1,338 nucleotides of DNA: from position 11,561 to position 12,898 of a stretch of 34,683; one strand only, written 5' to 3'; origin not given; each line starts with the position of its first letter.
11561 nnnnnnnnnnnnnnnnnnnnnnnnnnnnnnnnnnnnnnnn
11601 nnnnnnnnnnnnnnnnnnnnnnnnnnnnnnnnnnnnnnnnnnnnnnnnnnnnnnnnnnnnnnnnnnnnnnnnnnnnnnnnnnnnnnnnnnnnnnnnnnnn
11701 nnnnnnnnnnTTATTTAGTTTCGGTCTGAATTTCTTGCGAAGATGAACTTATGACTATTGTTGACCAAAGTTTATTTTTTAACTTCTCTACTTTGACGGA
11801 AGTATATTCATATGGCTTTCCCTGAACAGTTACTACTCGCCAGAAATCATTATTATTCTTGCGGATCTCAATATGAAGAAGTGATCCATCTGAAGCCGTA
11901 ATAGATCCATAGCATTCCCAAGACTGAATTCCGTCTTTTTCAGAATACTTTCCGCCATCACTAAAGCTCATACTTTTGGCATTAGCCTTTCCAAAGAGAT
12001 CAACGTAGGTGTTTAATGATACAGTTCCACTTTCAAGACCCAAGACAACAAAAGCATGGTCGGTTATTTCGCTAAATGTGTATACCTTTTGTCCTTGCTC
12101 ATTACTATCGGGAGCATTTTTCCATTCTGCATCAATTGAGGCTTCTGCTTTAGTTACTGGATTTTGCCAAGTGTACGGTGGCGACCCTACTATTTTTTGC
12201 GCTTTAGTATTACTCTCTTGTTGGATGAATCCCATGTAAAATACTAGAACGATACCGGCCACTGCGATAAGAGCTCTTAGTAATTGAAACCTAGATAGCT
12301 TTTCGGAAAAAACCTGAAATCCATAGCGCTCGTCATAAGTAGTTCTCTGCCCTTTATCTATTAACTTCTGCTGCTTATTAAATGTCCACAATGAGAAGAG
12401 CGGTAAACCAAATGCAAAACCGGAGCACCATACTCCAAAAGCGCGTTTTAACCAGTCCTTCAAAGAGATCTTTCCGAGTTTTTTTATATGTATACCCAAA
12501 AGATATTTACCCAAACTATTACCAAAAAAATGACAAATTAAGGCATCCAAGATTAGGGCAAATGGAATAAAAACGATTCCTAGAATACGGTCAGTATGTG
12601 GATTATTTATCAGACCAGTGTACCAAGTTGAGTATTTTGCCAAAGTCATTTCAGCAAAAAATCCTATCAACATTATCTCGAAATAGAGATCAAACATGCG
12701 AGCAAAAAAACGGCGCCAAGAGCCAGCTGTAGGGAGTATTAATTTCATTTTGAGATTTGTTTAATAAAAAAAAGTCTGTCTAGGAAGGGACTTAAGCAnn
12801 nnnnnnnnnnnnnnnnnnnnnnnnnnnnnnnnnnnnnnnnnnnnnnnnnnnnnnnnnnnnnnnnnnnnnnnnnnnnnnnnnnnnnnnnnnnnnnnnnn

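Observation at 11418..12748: Uncharacterised two-gene cargo at the far end of the tRNA-Asn island: RDD membrane protein with a novel C-terminal domain plus a 96-aa partner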

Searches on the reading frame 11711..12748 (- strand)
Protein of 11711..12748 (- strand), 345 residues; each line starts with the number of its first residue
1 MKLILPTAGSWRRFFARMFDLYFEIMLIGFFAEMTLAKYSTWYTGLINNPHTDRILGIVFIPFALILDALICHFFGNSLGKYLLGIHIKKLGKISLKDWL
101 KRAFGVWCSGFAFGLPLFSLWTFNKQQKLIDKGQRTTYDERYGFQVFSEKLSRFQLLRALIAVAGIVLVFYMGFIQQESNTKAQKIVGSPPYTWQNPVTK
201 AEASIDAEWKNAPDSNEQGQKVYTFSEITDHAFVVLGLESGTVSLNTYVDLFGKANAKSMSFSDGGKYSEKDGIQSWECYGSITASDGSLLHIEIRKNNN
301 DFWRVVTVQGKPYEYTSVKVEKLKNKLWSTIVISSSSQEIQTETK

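Call 7: search_protein_families(library=pfam, proteins=[window:11711-12748:-], max_evalue=0.1)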
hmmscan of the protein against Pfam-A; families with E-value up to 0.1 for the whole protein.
window:11711-12748:- (345 aa): 1 family
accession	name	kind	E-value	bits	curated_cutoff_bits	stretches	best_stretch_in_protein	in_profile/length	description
PF06271.18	RDD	-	4.3e-11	43.7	24.1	1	7-132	1-134/137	RDD family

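Call 10: search_protein_families(library=padloc, proteins=[window:11711-12748:-], max_evalue=0.1)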
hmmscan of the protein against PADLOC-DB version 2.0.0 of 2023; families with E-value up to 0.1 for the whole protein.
window:11711-12748:- (345 aa): 0 families

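Call 11: search_protein_families(library=phrogs, proteins=[window:11711-12748:-], max_evalue=0.1)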
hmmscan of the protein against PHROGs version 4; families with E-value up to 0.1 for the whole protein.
window:11711-12748:- (345 aa): 1 family
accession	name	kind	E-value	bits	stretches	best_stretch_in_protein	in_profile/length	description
phrog_16286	-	unknown function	0.069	14.4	1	103-123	24-44/56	-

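Call 12: search_protein_families(library=ncbifam, proteins=[window:11711-12748:-], max_evalue=0.1)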
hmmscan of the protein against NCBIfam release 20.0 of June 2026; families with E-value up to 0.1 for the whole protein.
window:11711-12748:- (345 aa): 0 families

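Call 13: find_homologous_proteins(query=window:11711-12748:-, max_evalue=0.001)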
Query window:11711-12748:- (345 aa): 18 proteins with E <= 0.001 among 3008 candidates.
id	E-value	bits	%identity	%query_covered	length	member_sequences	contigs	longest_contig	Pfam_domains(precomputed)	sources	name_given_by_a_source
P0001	4.4e-232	787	100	100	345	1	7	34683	PF06271.19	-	-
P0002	6.6e-114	399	53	96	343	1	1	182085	PF06271.19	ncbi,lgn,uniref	ncbi:RDD family protein [Polynucleobacter sp.]|uniref:RDD family protein n=1 Tax=Polynucleobacter sp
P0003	6.4e-108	379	49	94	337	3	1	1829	PF06271.19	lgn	-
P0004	1.2e-107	378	47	97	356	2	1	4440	PF06271.19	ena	-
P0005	3.3e-106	373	48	96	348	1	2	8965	-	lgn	-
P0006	3.2e-101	357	47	95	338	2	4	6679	PF06271.19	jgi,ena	-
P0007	2.6e-100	354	47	95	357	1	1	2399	PF06271.19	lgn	-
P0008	3.5e-100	354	46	94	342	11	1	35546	PF06271.19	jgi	jgi:RDD family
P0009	6.0e-99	349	46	97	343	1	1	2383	PF06271.19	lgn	-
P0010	1.9e-98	348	46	97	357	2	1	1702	PF06271.19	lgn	-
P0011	1.4e-95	338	46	96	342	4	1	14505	PF06271.19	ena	-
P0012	3.1e-92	327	45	95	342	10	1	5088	PF06271.19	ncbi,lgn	-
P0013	2.8e-73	265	56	59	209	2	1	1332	-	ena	-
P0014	1.8e-61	226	36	94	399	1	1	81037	PF06271.19,PF14237.12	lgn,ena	-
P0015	2.8e-52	196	31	98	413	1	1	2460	PF06271.19,PF14237.12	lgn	-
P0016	1.2e-34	138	30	93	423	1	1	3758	PF06271.19,PF14237.12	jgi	jgi:uncharacterized RDD family membrane protein YckC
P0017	3.4e-31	127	27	94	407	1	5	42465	PF06271.19,PF14237.12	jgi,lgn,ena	-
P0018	7.4e-9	53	34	48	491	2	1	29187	PF00226.37,PF06271.19,PF08238.19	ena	-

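Call 14: find_encoding_contigs(protein=P0002, flank=8000, max_places=2)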
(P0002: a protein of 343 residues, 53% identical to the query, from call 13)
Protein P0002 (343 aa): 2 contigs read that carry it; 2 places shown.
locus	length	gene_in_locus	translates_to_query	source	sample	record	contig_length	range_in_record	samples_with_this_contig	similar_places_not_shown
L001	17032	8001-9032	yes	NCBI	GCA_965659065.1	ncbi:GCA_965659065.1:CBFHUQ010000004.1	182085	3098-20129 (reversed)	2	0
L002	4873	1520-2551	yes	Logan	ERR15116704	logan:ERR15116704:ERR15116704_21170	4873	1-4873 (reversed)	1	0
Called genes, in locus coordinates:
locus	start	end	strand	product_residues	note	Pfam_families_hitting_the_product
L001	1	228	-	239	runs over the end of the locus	-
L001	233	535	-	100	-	-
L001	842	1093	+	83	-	-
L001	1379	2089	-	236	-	PF00239:Resolvase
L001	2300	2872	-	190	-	-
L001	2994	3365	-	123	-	-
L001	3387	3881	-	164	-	-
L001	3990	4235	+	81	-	PF13560:HTH_31, PF01381:HTH_3, PF13443:HTH_26 (weak)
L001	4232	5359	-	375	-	PF04326:SLFN_AlbA_2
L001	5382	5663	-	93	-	-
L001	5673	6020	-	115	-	-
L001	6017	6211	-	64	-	-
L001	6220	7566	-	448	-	PF00589:Phage_integrase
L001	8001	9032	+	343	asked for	PF06271:RDD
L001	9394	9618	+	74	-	-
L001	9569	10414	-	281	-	-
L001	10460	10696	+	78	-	-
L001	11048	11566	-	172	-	-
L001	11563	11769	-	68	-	PF05930:Phage_AlpA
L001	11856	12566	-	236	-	-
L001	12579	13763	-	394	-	PF13356:Arm-DNA-bind_3, PF22022:Phage_int_M, PF00589:Phage_integrase (faint)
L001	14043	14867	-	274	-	PF01435:Peptidase_M48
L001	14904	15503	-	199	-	-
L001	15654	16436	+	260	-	PF01261:AP_endonuc_2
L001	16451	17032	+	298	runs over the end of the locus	PF02826:2-Hacid_dh_C (weak), PF03446:NAD_binding_2, PF03807:F420_oxidored, PF14833:NAD_binding_11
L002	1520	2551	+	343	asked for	PF06271:RDD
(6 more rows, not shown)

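Call 15: find_encoding_contigs(protein=P0008, flank=8000, max_places=2)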
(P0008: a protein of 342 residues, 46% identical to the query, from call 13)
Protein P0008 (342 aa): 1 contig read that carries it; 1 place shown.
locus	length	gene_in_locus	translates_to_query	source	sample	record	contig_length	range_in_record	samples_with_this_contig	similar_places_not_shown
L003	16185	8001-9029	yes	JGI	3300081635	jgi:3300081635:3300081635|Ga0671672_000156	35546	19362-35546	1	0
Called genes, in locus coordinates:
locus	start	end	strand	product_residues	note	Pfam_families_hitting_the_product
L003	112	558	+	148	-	PF09424:YqeY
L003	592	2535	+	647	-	PF01807:Zn_ribbon_DnaG, PF08275:DNAG_N, PF13662:Toprim_4, PF01751:Toprim, PF13155:Toprim_2, PF13362:Toprim_3 (weak), PF10410:DnaB_bind, PF08278:DnaG_DnaB_bind (faint)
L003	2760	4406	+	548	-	-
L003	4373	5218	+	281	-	PF04542:Sigma70_r2, PF04539:Sigma70_r3, PF04545:Sigma70_r4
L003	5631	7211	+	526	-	PF00078:RVT_1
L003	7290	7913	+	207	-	PF18928:DUF5677 (faint), PF22491:DUF6988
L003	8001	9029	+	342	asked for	PF06271:RDD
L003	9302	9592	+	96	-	-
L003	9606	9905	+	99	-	PF27806:HxsD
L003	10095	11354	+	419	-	PF04055:Radical_SAM, PF13353:Fer4_12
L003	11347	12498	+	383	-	PF04055:Radical_SAM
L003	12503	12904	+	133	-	PF01471:PG_binding_1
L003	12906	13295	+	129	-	PF27798:His-Xaa-Ser_sys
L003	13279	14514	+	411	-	PF03150:CCP_MauG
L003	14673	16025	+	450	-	-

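Call 16: find_encoding_contigs(protein=P0011, flank=8000, max_places=2)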
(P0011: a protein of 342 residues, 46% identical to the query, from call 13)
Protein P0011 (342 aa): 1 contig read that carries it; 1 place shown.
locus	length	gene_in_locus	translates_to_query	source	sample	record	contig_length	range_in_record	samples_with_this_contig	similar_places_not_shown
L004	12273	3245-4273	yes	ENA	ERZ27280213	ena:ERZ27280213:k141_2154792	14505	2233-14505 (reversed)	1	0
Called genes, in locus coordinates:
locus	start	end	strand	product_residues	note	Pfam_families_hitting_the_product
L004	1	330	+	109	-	?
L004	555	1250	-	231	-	PF00459:Inositol_P (weak)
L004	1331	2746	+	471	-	PF00875:DNA_photolyase, PF03441:FAD_binding_7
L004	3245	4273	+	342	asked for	PF06271:RDD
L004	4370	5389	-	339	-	PF24827:AstE_AspA_cat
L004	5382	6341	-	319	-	PF00491:Arginase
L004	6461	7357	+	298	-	PF13385:Laminin_G_3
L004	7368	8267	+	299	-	PF07963:N_methyl (weak)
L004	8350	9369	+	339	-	PF03807:F420_oxidored (weak), PF07991:KARI_N, PF01450:KARI_C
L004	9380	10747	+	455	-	PF00483:NTP_transferase, PF01128:IspD, PF12804:NTP_transf_3, PF25087:GMPPB_C (weak), PF25084:LbH_EIF2B (weak), PF25087:GMPPB_C, PF00132:Hexapep, PF14602:Hexapep_2, +1 more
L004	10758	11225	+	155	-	PF06347:SH3_4, PF08239:SH3_3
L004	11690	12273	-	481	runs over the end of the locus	PF13742:tRNA_anti_2, PF01336:tRNA_anti-codon, PF02601:Exonuc_VII_L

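Call 19: find_encoding_contigs(protein=P0001, flank=10000, max_places=8)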
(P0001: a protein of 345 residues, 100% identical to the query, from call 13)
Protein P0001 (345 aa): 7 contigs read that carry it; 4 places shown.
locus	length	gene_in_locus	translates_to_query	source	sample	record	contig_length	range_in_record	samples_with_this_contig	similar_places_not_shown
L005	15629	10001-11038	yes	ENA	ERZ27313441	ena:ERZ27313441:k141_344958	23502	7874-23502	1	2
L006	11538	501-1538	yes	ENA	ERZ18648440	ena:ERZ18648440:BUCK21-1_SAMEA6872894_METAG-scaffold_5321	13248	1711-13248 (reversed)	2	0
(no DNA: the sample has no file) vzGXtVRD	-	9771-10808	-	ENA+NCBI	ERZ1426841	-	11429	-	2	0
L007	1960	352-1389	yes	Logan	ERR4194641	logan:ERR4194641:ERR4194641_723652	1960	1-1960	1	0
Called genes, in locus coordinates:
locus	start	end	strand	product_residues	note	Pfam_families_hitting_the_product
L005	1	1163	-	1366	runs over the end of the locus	PF04610:TrbL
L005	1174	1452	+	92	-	-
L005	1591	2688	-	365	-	PF00465:Fe-ADH, PF13685:Fe-ADH_2, PF01761:DHQ_synthase, PF24621:DHQS_C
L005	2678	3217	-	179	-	PF13173:AAA_14 (faint), PF13189:Cytidylate_kin2 (faint), PF13238:AAA_18 (weak), PF13671:AAA_33 (weak), PF01202:SKI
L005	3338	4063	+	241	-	PF01027:Bax1-I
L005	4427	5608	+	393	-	PF13356:Arm-DNA-bind_3, PF22022:Phage_int_M, PF00589:Phage_integrase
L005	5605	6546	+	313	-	-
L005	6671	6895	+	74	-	PF05930:Phage_AlpA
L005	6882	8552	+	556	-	PF13148:DUF3987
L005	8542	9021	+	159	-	-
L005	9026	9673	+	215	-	-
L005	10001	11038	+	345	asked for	PF06271:RDD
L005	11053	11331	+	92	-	-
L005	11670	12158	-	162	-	PF11964:SpoIIAA-like (weak)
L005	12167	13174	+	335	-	PF00106:adh_short (weak), PF01073:3Beta_HSD, PF01370:Epimerase, PF02719:Polysacc_synt_2, PF04321:RmlD_sub_bind, PF07993:NAD_binding_4, PF16363:GDP_Man_Dehyd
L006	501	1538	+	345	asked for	PF06271:RDD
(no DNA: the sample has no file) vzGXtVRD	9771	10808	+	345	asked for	PF06271:RDD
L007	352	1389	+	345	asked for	PF06271:RDD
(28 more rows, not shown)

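Call 20: find_encoding_contigs(protein=P0014, flank=8000, max_places=2)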
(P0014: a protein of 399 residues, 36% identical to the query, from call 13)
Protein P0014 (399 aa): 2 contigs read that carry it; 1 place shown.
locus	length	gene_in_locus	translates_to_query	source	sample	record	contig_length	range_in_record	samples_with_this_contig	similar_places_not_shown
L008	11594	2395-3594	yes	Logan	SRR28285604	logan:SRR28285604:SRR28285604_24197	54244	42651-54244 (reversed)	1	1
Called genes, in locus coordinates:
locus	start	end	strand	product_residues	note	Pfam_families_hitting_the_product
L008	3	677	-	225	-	?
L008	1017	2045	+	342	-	PF01073:3Beta_HSD, PF01370:Epimerase, PF02719:Polysacc_synt_2, PF04321:RmlD_sub_bind, PF07993:NAD_binding_4 (weak), PF13460:NAD_binding_10, PF16363:GDP_Man_Dehyd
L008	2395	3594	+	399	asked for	PF14237:GYF_2, PF06271:RDD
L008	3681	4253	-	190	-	PF22624:AASDHPPT_N, PF01648:ACPS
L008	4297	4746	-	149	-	-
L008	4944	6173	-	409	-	PF00109:ketoacyl-synt, PF02801:Ketoacyl-synt_C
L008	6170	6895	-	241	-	PF00106:adh_short, PF08659:KR, PF13561:adh_short_C2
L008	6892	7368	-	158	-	PF22817:ApeP-like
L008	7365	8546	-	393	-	PF00109:ketoacyl-synt, PF00108:Thiolase_N (faint), PF02801:Ketoacyl-synt_C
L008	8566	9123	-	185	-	PF11659:DUF3261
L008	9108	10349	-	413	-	PF00070:Pyr_redox (faint), PF01494:FAD_binding_3, PF04820:Trp_halogenase, PF07992:Pyr_redox_2 (weak), PF12831:FAD_oxidored, PF13450:NAD_binding_8, PF04820:Trp_halogenase, PF01266:DAO (weak), +1 more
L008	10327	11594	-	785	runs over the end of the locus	PF03176:MMPL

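Call 21: find_encoding_contigs(protein=P0017, flank=8000, max_places=3)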
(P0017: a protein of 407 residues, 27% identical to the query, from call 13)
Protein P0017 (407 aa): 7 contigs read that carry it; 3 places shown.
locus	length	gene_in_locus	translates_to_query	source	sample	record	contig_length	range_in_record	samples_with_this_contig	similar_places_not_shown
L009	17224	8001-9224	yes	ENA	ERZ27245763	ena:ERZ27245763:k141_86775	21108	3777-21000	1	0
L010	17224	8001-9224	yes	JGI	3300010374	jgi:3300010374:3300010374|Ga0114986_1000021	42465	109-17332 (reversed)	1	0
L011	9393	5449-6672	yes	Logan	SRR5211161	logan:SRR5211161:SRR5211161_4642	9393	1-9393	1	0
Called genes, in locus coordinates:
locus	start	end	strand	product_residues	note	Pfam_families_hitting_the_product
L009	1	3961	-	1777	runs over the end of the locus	PF00270:DEAD, PF00271:Helicase_C, PF09369:MZB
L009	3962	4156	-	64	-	-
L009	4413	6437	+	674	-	-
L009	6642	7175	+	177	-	PF00565:SNase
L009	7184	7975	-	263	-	PF02586:SRAP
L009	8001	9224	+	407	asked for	PF14237:GYF_2, PF06271:RDD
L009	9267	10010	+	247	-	-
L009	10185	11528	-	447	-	PF20172:DUF6538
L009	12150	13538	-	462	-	PF00749:tRNA-synt_1c, PF19269:Anticodon_2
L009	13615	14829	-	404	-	PF01053:Cys_Met_Meta_PP, PF00155:Aminotran_1_2, PF01041:DegT_DnrJ_EryC1, PF00266:Aminotran_5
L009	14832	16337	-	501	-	PF13522:GATase_6, PF13537:GATase_7, PF00156:Pribosyltran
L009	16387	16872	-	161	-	PF02674:Colicin_V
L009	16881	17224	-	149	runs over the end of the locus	?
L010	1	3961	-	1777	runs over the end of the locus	PF00270:DEAD, PF00271:Helicase_C, PF09369:MZB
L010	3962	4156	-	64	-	-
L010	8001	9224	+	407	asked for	PF14237:GYF_2, PF06271:RDD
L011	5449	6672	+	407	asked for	PF14237:GYF_2, PF06271:RDD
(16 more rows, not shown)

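Call 32: find_related_loci(query=A3, collection=genome_contigs, flank=8000)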
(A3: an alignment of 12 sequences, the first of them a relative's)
Query A3 (345 aa) in genome_contigs; peptide patterns used: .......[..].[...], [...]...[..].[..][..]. (x = any residue, [..] = any of these).
163 stretches matched a pattern; 52 encode a relative of the query (tblastn E <= 1e-3); 50 distinct loci.
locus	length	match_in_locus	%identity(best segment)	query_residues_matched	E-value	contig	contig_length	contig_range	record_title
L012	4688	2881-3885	47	4-336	3e-113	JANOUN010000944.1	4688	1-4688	MAG: Planctomycetota bacterium isolate VAR_39_metabat_103_sub VAR_39_k141_4692739, whole genome shotgun sequence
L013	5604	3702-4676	46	8-330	1e-102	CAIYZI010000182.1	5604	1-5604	MAG: uncultured beta proteobacterium isolate B4coas_bin-0731 genome assembly, contig: bin-0731:182/760, whole genome sho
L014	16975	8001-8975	45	8-330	1e-101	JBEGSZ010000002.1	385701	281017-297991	MAG: Pseudomonadota bacterium isolate pringlecreek_2019_sw_WHONDRS-S19S_0025_B_bin.90 scaffold_875772, whole genome shot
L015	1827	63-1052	45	3-331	6e-106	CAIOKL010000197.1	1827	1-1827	MAG: uncultured Alphaproteobacteria bacterium isolate KT_bin-2925 genome assembly, contig: bin-2925:197/290, whole genom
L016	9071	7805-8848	46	3-341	7e-107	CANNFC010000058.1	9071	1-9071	MAG: Rickettsiales bacterium isolate ZH-13may13-88 genome assembly, contig: ZH-13May13-88.fna-C58, whole genome shotgun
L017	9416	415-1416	39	2-331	5e-77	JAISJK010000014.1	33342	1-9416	MAG: Candidatus Adiutrix sp. isolate Hs463_bin11 k119_437539, whole genome shotgun sequence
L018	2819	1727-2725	39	3-331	7e-78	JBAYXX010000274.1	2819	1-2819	MAG: Kiritimatiellia bacterium isolate SO_2017_CLC_139 scaffold_76255_c1_PH3_2017, whole genome shotgun sequence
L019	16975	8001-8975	45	8-330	1e-102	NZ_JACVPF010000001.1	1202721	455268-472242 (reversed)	Polynucleobacter sp. es-MAR-4 NODE_1_length_1202721_cov_134.962, whole genome shotgun sequence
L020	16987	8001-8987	35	6-331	4e-64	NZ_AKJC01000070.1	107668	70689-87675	Pseudomonas sp. GM84 PMI38_contig92.92, whole genome shotgun sequence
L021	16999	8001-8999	32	4-332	6e-54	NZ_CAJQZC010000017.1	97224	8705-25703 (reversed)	Paraburkholderia saeva strain LMG 31841 isolate LMG 31841, whole genome shotgun sequence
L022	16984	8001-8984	31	3-331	3e-39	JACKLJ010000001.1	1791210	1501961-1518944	MAG: Burkholderiaceae bacterium isolate HK-STAS-PROT-89 HK-STAS-PROT-89_1, whole genome shotgun sequence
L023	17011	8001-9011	27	5-344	3e-38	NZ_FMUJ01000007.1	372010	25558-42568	Variovorax sp. EL159, whole genome shotgun sequence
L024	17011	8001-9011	27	5-344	2e-36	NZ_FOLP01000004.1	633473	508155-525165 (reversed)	Variovorax sp. OK212, whole genome shotgun sequence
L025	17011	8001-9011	29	5-344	9e-41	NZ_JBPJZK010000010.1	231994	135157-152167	Variovorax sp. ZT5P49 NODE_10_length_231994_cov_33.925202, whole genome shotgun sequence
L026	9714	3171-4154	28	3-331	7e-36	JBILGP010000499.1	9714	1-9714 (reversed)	MAG: Polaromonas sp. isolate ME2016-09-28_3300042471_group7_bin19 Rohwer_bin2200_scaffold_6302_c1, whole genome shotgun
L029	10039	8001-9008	33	1-332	4e-60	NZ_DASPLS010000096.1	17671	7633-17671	MAG: Noviherbaspirillum sp. isolate SMAG_U12071 k141_241548, whole genome shotgun sequence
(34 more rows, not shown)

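Call 34: predict_structure(alignment_id=A1)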
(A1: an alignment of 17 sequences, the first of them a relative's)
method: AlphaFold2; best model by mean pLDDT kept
length: 345 residues; sequences in the alignment: 17
mean_pLDDT: 86.5   pTM: 0.59
mean pLDDT of the five models: 86.5, 85.6, 83.7, 83.6, 83.3
residues with pLDDT >= 90: 181; 70-90: 146; 50-70: 5; < 50: 13
segments of 3 or more residues with pLDDT < 50: 335-345
pLDDT, mean of each block of 10 residues (from residue 1): 73 89 91 83 73 82 94 93 91 91 91 85 91 91 91 88 84 79 77 92 93 81 89 93 94 92 92 92 90 94 94 84 94 54 41
secondary structure, 60 per line:
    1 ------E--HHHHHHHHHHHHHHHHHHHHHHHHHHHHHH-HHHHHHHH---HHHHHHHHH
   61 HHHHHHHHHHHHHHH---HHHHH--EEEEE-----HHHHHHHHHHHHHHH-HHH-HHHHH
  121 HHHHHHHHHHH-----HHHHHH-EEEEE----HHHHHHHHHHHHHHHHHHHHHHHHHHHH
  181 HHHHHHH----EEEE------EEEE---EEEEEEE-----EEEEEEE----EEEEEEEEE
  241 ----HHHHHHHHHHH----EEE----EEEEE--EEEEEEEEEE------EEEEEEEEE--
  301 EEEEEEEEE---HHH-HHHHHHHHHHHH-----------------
elements in order: H10-39 H41-48 H52-75 H79-83 E86-90 H96-110 H116-131 H137-142 E144-148 H153-187 E192-195 E202-205 E209-215 E221-227 E232-240 H245-255 E260-262 E267-271 E274-283 E290-298 E301-309 H317-328
